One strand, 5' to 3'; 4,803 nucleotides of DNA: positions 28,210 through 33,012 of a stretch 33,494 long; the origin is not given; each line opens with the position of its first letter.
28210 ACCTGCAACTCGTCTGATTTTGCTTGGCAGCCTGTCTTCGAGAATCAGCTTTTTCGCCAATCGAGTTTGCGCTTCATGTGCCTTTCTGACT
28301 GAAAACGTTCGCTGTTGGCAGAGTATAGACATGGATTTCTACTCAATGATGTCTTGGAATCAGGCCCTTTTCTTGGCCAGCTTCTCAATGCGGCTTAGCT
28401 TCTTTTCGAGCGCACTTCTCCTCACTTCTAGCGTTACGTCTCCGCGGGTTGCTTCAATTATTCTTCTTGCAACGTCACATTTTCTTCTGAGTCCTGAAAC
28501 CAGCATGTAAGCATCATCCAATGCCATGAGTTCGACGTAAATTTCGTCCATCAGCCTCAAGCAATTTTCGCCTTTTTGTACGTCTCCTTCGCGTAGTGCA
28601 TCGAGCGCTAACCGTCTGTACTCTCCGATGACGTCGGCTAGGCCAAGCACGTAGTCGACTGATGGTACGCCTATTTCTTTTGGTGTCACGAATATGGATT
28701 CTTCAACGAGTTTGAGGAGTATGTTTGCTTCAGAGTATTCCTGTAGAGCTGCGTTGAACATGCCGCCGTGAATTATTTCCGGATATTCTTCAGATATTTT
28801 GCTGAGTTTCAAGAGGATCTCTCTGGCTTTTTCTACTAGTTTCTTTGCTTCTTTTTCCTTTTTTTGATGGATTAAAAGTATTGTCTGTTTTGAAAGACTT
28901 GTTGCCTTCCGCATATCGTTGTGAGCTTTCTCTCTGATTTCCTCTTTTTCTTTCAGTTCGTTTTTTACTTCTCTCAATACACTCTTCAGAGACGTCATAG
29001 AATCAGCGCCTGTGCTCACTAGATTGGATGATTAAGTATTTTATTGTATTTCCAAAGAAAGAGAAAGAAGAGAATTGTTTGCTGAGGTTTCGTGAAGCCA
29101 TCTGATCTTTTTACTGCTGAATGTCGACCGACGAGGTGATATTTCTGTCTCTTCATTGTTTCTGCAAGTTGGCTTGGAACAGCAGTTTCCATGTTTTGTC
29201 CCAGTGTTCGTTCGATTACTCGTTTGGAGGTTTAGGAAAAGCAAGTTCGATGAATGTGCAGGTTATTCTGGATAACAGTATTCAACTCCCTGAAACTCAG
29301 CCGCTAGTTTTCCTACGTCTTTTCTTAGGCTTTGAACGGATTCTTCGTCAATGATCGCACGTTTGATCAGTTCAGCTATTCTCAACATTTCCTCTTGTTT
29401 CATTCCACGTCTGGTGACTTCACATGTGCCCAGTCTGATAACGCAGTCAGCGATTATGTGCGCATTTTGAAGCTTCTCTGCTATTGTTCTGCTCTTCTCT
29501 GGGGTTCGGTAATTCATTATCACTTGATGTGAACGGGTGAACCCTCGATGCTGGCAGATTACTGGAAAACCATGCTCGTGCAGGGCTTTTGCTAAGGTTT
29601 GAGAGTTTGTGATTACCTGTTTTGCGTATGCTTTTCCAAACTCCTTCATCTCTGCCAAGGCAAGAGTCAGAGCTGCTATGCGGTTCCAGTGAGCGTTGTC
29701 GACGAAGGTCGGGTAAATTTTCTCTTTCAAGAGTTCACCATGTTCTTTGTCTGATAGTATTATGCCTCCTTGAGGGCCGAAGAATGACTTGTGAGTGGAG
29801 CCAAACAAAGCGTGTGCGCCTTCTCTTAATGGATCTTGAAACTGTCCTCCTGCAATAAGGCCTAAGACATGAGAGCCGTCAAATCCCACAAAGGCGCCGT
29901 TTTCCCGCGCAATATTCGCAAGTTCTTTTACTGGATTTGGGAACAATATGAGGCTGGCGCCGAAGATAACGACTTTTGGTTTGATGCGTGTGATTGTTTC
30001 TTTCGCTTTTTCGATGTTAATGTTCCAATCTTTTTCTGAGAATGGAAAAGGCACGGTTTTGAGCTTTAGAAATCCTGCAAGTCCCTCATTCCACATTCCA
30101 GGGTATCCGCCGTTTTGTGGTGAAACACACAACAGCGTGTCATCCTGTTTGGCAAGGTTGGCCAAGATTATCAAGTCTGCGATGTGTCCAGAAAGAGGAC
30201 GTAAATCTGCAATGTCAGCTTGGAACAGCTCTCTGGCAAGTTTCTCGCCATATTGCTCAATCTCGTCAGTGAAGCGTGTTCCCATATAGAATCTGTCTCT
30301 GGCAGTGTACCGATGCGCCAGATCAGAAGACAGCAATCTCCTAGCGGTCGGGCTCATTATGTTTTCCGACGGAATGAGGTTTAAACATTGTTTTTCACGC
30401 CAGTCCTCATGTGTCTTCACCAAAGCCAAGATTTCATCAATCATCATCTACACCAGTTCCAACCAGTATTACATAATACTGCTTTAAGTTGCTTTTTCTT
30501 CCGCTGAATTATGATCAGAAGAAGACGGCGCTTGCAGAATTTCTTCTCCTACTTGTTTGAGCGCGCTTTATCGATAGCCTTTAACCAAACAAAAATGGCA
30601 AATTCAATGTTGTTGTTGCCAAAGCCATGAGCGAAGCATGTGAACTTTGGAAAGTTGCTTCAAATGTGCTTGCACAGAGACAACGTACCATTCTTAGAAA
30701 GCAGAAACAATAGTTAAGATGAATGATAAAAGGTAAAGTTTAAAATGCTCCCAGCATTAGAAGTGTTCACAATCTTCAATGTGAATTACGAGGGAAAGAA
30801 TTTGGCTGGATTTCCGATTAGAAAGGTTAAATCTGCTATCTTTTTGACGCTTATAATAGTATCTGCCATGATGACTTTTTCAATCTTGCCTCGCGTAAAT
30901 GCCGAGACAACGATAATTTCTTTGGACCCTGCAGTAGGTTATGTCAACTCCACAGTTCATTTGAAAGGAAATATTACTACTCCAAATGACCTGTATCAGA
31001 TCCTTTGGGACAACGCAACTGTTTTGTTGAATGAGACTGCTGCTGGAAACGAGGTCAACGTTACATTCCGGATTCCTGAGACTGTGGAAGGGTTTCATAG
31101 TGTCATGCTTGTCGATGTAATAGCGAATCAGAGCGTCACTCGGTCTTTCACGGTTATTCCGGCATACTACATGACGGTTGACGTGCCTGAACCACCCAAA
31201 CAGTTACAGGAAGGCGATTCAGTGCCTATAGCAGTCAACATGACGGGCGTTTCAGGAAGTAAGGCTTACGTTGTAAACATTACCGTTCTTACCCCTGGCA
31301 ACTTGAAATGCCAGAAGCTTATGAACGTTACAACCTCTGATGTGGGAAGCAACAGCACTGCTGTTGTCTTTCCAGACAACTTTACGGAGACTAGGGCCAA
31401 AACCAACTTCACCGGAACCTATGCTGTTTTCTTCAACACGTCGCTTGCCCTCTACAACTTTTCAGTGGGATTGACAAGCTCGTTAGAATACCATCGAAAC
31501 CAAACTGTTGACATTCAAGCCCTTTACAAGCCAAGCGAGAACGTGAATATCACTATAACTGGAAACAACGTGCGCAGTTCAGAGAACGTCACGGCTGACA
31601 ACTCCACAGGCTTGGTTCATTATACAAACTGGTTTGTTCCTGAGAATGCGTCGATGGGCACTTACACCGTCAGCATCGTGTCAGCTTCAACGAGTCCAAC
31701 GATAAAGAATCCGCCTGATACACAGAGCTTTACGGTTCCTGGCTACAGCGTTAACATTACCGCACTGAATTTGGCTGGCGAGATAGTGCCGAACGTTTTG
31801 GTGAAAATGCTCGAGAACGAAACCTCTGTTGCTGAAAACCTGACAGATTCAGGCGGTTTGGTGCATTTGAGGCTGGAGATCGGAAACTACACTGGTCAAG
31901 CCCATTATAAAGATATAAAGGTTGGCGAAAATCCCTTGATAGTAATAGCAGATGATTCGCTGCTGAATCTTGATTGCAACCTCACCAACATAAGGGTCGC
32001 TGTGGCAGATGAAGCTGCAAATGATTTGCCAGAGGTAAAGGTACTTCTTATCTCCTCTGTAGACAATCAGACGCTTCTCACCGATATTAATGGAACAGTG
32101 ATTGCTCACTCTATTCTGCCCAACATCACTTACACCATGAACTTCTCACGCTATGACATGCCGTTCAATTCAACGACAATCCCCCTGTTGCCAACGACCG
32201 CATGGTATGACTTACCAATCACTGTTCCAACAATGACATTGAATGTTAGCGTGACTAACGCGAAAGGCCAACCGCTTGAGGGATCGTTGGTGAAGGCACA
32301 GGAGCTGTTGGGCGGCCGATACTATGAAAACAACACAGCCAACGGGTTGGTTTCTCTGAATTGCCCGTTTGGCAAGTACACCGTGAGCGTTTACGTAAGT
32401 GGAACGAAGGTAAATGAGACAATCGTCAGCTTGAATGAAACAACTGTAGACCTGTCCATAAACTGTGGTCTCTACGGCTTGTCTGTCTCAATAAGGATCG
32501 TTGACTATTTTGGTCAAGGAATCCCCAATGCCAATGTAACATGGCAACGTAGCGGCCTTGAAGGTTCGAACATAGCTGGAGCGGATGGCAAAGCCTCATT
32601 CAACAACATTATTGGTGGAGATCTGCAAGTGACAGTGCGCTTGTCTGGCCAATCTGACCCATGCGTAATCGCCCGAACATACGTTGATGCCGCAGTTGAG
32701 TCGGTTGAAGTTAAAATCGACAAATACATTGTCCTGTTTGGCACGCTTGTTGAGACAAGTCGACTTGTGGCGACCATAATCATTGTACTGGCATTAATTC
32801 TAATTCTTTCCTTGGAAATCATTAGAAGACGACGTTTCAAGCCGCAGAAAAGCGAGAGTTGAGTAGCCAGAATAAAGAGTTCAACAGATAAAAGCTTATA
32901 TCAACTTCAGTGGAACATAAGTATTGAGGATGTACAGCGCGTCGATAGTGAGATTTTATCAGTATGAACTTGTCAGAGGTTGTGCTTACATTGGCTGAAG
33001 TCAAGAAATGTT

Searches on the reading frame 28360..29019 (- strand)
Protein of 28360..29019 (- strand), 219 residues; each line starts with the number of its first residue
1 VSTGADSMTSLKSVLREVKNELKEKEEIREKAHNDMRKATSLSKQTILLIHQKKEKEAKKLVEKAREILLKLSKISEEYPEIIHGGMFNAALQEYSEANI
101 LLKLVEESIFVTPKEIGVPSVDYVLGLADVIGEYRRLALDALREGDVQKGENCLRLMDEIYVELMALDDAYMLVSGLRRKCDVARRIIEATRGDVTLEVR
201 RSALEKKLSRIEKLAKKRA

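Call 24: search_protein_families(library=pfam, proteins=[window:28360-29019:-], max_evalue=0.001)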
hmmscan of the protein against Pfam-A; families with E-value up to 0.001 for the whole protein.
window:28360-29019:- (219 aa): 2 families
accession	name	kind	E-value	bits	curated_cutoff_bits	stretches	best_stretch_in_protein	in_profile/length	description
PF01997.21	Translin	-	1.2e-10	42.2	25.9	1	11-186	6-189/205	Translin family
PF10938.13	YfdX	-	0.00027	21.4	26.6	0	44-159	6-99/149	YfdX protein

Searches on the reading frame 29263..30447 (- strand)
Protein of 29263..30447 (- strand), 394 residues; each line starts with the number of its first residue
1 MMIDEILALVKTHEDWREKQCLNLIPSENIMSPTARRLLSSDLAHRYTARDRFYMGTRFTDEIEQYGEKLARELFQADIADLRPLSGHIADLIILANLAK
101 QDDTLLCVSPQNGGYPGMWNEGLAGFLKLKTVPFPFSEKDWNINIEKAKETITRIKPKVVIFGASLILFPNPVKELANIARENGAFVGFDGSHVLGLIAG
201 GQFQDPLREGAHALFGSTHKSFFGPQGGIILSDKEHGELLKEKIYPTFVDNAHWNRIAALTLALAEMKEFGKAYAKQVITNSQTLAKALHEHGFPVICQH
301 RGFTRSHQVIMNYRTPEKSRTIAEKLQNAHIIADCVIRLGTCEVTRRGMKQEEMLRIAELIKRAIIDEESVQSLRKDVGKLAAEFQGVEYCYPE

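Call 24: search_protein_families(library=pfam, proteins=[window:29263-30447:-], max_evalue=0.001)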
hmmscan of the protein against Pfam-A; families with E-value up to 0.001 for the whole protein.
window:29263-30447:- (394 aa): 2 families
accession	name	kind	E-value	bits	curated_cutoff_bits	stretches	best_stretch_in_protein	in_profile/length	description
PF00464.25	SHMT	-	8.6e-42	143.6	27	1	5-361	7-399/399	Serine hydroxymethyltransferase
PF00155.27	Aminotran_1_2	-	2.8e-07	30.5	19.7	1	129-333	113-330/361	Aminotransferase class I and II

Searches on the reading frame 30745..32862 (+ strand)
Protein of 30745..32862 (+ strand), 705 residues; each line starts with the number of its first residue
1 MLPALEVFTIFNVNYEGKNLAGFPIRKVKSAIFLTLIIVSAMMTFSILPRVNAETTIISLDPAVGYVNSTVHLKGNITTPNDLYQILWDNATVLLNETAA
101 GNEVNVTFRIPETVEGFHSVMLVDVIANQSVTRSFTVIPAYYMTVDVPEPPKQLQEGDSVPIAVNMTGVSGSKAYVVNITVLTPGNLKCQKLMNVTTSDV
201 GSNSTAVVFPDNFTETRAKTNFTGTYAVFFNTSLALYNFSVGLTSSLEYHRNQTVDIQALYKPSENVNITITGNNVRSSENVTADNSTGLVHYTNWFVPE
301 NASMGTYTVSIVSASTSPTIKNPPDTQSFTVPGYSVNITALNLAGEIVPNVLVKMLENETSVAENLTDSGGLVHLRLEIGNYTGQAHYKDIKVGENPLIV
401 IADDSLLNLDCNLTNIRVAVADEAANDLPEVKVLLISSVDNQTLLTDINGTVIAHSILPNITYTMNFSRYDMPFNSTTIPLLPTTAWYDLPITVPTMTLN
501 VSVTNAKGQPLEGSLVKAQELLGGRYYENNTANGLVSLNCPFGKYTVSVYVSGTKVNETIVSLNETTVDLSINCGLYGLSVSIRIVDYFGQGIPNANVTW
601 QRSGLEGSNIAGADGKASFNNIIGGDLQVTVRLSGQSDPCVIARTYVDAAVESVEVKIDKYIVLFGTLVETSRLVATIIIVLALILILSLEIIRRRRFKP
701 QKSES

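Call 24: search_protein_families(library=pfam, proteins=[window:30745-32862:+], max_evalue=0.001)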
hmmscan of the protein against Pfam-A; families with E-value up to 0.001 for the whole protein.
window:30745-32862:+ (705 aa): 3 families
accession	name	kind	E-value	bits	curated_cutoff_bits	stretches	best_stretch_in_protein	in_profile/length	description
PF13620.12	CarboxypepD_reg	-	1.7e-11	44.7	32.3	1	580-636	1-59/82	Carboxypeptidase regulatory-like domain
PF24025.1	Ig_DR_A0283-like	-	1.9e-07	31.8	27.1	0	497-556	7-67/102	DR_A0283-like, Ig-like domain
PF17789.7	MG4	-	0.00016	22.3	24.7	0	326-381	6-64/95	Macroglobulin domain MG4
